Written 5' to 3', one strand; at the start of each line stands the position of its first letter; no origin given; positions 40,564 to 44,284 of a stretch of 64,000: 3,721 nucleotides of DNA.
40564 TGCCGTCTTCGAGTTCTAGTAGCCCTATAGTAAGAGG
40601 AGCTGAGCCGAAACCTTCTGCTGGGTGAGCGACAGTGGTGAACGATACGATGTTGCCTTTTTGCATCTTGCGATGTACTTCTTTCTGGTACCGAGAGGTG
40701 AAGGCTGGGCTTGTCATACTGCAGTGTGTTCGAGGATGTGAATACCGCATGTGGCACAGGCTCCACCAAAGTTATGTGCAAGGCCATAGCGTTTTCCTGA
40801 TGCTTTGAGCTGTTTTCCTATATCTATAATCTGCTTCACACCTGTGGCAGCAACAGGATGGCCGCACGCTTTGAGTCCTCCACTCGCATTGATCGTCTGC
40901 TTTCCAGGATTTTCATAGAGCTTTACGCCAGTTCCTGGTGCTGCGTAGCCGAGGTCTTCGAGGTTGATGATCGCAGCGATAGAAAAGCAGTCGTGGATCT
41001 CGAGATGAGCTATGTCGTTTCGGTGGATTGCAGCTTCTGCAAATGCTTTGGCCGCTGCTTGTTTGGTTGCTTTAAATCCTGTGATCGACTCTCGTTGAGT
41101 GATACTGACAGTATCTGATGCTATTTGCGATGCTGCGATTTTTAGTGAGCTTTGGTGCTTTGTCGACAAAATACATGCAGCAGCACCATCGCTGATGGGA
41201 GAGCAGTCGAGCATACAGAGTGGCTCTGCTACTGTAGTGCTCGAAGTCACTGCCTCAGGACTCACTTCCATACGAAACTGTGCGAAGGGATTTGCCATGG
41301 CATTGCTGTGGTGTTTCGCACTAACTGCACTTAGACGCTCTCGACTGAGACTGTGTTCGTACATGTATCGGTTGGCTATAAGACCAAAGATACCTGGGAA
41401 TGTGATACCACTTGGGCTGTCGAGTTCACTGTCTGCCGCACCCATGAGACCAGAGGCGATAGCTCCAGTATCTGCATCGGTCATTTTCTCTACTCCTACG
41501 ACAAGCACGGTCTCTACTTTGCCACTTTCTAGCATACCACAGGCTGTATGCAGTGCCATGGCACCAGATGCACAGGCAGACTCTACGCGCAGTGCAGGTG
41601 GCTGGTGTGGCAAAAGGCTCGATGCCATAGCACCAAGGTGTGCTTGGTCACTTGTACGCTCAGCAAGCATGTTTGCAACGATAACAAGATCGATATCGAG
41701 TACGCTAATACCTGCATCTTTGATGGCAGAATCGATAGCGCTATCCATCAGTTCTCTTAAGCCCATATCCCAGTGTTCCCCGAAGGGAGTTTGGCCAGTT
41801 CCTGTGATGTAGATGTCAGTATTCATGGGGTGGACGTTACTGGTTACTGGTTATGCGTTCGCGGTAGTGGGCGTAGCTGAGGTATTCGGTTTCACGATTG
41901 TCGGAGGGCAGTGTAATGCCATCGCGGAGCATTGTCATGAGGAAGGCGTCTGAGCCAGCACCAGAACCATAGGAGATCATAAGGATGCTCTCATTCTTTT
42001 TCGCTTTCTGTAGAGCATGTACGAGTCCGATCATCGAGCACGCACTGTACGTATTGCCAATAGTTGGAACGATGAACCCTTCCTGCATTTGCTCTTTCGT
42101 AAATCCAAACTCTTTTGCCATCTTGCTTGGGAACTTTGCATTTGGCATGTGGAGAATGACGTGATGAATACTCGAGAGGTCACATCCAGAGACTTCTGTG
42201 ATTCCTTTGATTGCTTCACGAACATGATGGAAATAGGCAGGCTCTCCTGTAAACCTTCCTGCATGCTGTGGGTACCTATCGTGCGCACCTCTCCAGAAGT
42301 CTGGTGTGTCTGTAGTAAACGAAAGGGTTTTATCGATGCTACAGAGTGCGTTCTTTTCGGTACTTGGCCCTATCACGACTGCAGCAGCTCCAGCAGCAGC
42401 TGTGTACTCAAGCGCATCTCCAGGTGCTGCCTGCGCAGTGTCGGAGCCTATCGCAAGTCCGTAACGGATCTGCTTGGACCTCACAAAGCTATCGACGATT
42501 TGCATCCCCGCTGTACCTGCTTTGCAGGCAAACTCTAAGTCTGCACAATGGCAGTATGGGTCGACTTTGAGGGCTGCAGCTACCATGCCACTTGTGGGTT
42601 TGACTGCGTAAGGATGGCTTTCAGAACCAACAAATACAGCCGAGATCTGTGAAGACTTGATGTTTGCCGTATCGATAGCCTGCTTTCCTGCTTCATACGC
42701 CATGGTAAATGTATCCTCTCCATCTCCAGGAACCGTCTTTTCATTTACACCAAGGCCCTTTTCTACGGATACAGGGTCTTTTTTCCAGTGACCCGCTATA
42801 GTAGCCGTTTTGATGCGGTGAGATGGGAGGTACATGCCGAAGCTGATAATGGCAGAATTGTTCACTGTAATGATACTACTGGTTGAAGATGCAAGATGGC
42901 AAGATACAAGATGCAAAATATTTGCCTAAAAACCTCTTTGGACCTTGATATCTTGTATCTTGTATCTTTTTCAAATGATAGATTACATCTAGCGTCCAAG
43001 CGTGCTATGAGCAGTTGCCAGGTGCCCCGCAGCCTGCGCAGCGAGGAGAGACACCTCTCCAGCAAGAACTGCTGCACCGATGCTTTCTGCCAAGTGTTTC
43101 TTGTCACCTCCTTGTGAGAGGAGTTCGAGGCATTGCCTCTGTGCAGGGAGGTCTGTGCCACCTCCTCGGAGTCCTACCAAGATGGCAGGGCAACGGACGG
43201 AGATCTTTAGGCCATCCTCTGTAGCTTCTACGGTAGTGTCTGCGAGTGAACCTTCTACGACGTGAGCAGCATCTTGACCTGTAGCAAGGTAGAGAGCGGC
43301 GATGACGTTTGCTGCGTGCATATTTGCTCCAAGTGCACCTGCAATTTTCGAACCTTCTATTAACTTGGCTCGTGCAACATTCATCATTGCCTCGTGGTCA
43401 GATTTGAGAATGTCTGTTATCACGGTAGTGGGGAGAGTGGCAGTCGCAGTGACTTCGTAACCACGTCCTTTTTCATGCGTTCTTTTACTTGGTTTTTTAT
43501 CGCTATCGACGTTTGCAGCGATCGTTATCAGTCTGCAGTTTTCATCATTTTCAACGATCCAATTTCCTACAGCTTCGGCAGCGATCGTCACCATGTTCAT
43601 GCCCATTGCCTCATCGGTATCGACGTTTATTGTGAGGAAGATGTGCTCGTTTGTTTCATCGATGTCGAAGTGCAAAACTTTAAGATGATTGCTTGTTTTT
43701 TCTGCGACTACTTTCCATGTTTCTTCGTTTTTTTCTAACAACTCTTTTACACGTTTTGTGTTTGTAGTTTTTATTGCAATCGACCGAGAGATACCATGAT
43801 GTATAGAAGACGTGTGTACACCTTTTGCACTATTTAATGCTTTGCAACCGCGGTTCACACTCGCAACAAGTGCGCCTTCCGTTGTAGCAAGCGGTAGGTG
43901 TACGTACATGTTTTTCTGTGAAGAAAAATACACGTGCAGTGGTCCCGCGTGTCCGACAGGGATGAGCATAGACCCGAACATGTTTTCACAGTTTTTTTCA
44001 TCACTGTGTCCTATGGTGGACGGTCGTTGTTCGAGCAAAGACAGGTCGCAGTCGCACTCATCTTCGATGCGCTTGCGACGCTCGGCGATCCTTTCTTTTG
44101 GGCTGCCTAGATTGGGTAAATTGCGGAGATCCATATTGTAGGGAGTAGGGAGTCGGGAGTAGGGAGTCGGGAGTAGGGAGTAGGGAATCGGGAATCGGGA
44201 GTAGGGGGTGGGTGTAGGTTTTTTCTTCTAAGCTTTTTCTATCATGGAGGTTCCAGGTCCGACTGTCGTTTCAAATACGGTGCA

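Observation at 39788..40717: DUF35 OB-fold fused to a diverged guanylate-kinase-like domain as the last gene of a mevalonate operon that lacks a phosphomevalonate kinase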

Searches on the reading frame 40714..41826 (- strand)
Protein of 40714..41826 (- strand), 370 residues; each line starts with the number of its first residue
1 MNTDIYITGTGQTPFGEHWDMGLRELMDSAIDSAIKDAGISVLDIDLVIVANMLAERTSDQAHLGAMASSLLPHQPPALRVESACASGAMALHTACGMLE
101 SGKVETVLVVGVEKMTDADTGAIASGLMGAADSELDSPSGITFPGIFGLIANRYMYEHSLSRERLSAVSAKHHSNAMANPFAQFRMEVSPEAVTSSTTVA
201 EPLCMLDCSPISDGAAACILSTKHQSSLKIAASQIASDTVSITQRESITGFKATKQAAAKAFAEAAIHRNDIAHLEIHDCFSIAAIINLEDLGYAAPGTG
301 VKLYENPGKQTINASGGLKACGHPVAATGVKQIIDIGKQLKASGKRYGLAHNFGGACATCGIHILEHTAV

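Call 5: search_protein_families(library=pfam, proteins=[window:40714-41826:-], max_evalue=0.01)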
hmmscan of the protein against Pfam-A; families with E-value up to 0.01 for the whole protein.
window:40714-41826:- (370 aa): 6 families
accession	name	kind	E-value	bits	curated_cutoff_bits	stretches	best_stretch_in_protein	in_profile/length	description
PF00108.29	Thiolase_N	-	4e-31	108.8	26.4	1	5-222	1-258/260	Thiolase, N-terminal domain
PF22691.2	Thiolase_C_1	-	3.9e-27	95.2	28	1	236-366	3-143/144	Thiolase C-terminal domain-like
PF02803.24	Thiolase_C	-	8.3e-13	48.5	27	1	255-355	25-112/123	Thiolase, C-terminal domain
PF08545.16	ACP_syn_III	-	1.3e-10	41.5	24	1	82-117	4-39/80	3-Oxoacyl-[acyl-carrier-protein (ACP)] synthase III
PF00109.32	ketoacyl-synt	-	4.9e-09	36.6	20.8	1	61-121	150-210/252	Beta-ketoacyl synthase, N-terminal domain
PF07451.17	SpoVAD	-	0.0027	16.9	22.1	1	17-110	45-131/329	Stage V sporulation protein AD (SpoVAD)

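Call 6: search_protein_families(library=ncbifam, proteins=[window:40714-41826:-], max_evalue=0.01)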
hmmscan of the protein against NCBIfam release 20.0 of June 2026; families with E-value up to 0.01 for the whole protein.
window:40714-41826:- (370 aa): 64 families (the best 25 are shown)
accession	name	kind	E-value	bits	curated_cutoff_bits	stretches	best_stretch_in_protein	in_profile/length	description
NF004720.0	PRK06064.1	subfamily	3.1e-111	371.9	420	1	3-367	2-387/389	thiolase domain-containing protein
NF053570.1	AcCoTHIOL_METTL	equivalog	1.3e-98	330.4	600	1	4-366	3-382/385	acetyl-CoA acetyltransferase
NF005704.0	PRK07516.1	subfamily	6e-78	262.5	412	1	4-367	3-387/389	thiolase domain-containing protein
NF009228.0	PRK12578.1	subfamily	1.4e-70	237.9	485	1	2-358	2-378/387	thiolase domain-containing protein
NF004810.0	PRK06157.1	equivalog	1.5e-70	238.3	403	1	3-364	7-394/400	acetyl-CoA acetyltransferase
NF004936.0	PRK06289.1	equivalog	5.7e-59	199.9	375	1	1-365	1-401/405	acetyl-CoA acetyltransferase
NF004982.0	PRK06365.1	equivalog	2.7e-54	184.9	695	2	2-233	15-246/430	thiolase domain-containing protein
NF006102.0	PRK08256.1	subfamily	5.1e-54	183.8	436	1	2-357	2-385/394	lipid-transfer protein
NF053628.1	BnzsclthlBbsBGT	equivalog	4.3e-42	144.3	750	1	2-347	4-354/389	benzoylsuccinyl-CoA thiolase subunit BbsB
NF004715.0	PRK06059.1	equivalog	5.5e-42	144.1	424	2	2-229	3-229/399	lipid-transfer protein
NF006180.0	PRK08313.1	subfamily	2.1e-35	122.3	514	1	5-359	6-376/389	thiolase domain-containing protein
NF004721.0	PRK06065.1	equivalog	2.1e-33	115.8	455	1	2-345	9-363/393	thiolase domain-containing protein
NF004811.0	PRK06158.1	subfamily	1.4e-32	113.1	421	1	6-345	11-352/384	acetyl-CoA acetyltransferase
NF006010.0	PRK08142.1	subfamily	3.5e-31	108.3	462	1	3-342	5-351/388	thiolase domain-containing protein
TIGR01930.1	AcCoA-C-Actrans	subfamily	6.1e-31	107.7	240.55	2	208-350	240-370/385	acetyl-CoA C-acyltransferase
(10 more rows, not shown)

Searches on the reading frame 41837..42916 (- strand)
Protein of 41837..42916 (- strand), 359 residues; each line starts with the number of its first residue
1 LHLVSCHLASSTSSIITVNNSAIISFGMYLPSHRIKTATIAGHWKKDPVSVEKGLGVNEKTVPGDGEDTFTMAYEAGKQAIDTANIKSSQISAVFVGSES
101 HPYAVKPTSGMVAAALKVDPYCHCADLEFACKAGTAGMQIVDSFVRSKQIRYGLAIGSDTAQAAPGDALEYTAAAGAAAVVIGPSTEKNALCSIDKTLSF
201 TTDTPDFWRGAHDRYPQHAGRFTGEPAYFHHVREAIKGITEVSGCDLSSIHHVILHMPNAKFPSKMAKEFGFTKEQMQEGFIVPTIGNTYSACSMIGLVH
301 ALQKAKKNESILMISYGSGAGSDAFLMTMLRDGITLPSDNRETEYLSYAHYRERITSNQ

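Call 5: search_protein_families(library=pfam, proteins=[window:41837-42916:-], max_evalue=0.01)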
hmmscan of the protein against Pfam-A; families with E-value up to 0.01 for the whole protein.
window:41837-42916:- (359 aa): 4 families
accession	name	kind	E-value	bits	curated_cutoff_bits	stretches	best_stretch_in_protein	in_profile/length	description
PF08541.16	ACP_syn_III_C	-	9.8e-10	38.9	26.6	1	243-326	4-87/90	3-Oxoacyl-[acyl-carrier-protein (ACP)] synthase III C terminal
PF08545.16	ACP_syn_III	-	2.9e-06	27.5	24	1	126-189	2-68/80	3-Oxoacyl-[acyl-carrier-protein (ACP)] synthase III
PF01154.23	HMG_CoA_synt_N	-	9.2e-05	22.8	25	1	20-185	4-172/174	Hydroxymethylglutaryl-coenzyme A synthase N terminal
PF00108.29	Thiolase_N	-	0.0052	16.6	26.4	1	72-160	26-114/260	Thiolase, N-terminal domain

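Call 6: search_protein_families(library=ncbifam, proteins=[window:41837-42916:-], max_evalue=0.01)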
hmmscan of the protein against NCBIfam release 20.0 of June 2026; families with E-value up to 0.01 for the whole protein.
window:41837-42916:- (359 aa): 15 families
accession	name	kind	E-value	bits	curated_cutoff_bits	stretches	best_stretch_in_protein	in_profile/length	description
NF003274.0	PRK04262.1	equivalog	2e-126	421.7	244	1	21-335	3-313/347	hydroxymethylglutaryl-CoA synthase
TIGR00748.1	HMG_CoA_syn_Arc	equivalog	7.1e-115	383.9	353.35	1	22-329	3-307/345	hydroxymethylglutaryl-CoA synthase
TIGR01835.1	HMG-CoA-S_prok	equivalog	3.3e-39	134.7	360.35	1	25-328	5-316/382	hydroxymethylglutaryl-CoA synthase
NF006829.0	PRK09352.1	subfamily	1.6e-25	89.8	249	1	19-321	3-313/322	beta-ketoacyl-ACP synthase 3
TIGR00747.1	fabH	subfamily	3.7e-25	88.7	292.1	1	20-325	2-318/322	beta-ketoacyl-ACP synthase III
NF041302.1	HMG_CoAsyn_Halo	equivalog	2e-19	69.9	800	1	39-264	23-252/443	hydroxymethylglutaryl-CoA synthase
NF004623.0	PRK05963.1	equivalog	6e-17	61.9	437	1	17-190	2-176/328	beta-ketoacyl-ACP synthase III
NF006720.0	PRK09258.1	equivalog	2.1e-14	53.6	285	1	51-164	43-156/338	3-oxoacyl-ACP synthase III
NF005308.0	PRK06840.1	equivalog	1.1e-13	51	315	1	20-192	4-182/339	3-oxoacyl-ACP synthase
NF005541.0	PRK07204.1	equivalog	8.2e-13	48.4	402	1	22-201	6-189/329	beta-ketoacyl-ACP synthase III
TIGR01833.1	HMG-CoA-S_euk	equivalog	5.8e-11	42.1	286.2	1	20-223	4-209/457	hydroxymethylglutaryl-CoA synthase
NF005703.0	PRK07515.1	equivalog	5.8e-10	38.6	304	2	231-320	273-363/373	beta-ketoacyl-ACP synthase III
NF004720.0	PRK06064.1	subfamily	1.2e-05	24.3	420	1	72-176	25-131/389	thiolase domain-containing protein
NF009519.0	PRK12880.1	equivalog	4.9e-05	22.8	436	0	234-320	246-329/353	beta-ketoacyl-ACP synthase III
NF005704.0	PRK07516.1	subfamily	6.7e-05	22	412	1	67-169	20-123/389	thiolase domain-containing protein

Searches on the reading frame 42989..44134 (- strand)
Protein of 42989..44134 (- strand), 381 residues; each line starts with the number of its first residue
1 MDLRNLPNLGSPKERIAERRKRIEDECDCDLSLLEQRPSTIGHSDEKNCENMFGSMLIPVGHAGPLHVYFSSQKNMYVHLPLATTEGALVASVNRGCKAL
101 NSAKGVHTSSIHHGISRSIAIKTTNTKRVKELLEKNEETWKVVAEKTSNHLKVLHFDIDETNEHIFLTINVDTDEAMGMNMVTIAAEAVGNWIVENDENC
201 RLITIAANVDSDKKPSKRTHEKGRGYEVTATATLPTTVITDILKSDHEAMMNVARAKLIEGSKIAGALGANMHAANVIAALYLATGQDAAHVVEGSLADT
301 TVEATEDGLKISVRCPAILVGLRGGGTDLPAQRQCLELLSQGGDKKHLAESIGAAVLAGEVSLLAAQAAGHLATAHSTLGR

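Call 5: search_protein_families(library=pfam, proteins=[window:42989-44134:-], max_evalue=0.01)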
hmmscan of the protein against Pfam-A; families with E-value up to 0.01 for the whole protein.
window:42989-44134:- (381 aa): 1 family
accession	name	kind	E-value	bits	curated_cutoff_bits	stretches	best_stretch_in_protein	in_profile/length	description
PF00368.23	HMG-CoA_red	-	6.9e-94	315.3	27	1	16-381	2-368/368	Hydroxymethylglutaryl-coenzyme A reductase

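Call 6: search_protein_families(library=ncbifam, proteins=[window:42989-44134:-], max_evalue=0.01)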
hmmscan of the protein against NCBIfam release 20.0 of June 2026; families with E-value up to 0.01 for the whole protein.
window:42989-44134:- (381 aa): 3 families
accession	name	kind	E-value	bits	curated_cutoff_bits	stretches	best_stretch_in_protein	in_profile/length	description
TIGR00533.1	HMG_CoA_R_NADP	equivalog_domain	3.6e-93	312.7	441.8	1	14-381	28-402/402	hydroxymethylglutaryl-CoA reductase (NADPH)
TIGR00920.1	2A060605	subfamily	3.7e-70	237.1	778.35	1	47-377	523-865/887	hydroxymethylglutaryl-CoA reductase (NADPH)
TIGR00532.1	HMG_CoA_R_NAD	equivalog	2.3e-09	37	259.95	1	15-208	31-231/395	hydroxymethylglutaryl-CoA reductase, degradative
